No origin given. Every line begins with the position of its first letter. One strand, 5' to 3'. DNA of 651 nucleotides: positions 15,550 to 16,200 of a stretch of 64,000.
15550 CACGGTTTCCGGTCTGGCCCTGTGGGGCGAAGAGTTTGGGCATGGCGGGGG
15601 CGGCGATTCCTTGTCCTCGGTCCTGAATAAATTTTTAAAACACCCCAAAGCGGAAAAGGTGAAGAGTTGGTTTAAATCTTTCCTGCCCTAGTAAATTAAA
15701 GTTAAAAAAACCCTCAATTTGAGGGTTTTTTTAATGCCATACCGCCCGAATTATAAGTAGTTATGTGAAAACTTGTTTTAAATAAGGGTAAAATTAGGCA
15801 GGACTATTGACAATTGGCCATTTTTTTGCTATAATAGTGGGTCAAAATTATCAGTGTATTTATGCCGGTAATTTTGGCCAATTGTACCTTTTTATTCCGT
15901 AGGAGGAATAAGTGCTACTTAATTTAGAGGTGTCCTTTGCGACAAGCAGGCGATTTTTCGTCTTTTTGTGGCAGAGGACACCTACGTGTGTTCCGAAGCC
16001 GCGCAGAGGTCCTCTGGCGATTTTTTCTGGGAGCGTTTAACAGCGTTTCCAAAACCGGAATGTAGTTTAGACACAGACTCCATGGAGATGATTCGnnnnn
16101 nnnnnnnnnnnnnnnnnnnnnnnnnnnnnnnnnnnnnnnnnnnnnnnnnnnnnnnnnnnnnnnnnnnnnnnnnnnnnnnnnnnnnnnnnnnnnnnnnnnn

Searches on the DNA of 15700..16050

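Call 64: search_rna_families(source=window, start=15700, end=16050, threshold=evalue, max_evalue=1)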
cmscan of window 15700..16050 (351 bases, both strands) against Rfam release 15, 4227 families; matches with E-value up to 1: 7.
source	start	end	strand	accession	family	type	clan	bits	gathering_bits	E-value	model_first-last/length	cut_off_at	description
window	15700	15780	+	RF01770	rimP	Cis-reg; leader;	-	25.3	47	0.044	26-102/102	5'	Gammaprotebacteria rimP leader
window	15701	15767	-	RF01859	Phe_leader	Cis-reg; leader;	-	22.9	55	0.12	1-125/125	no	Phenylalanine leader peptide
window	15700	15735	+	RF01859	Phe_leader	Cis-reg; leader;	-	22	55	0.19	89-125/125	5'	Phenylalanine leader peptide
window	15882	15961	-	RF01694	Bacteroides-1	Gene; sRNA;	-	20.7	43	0.28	1-82/82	no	Bacteroides-1 RNA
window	15701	15793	-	RF00506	Thr_leader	Cis-reg; leader;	-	20.6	55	0.12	1-118/118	no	Threonine operon leader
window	15928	15983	+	RF03366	mir-3122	Gene; miRNA;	-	19.2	92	0.59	1-73/73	no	mir-3122 microRNA precursor family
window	15790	15862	-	RF01160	sn2841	Gene; snRNA; snoRNA; CD-box;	-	16.9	45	0.8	1-72/72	no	Small nucleolar RNA sn2841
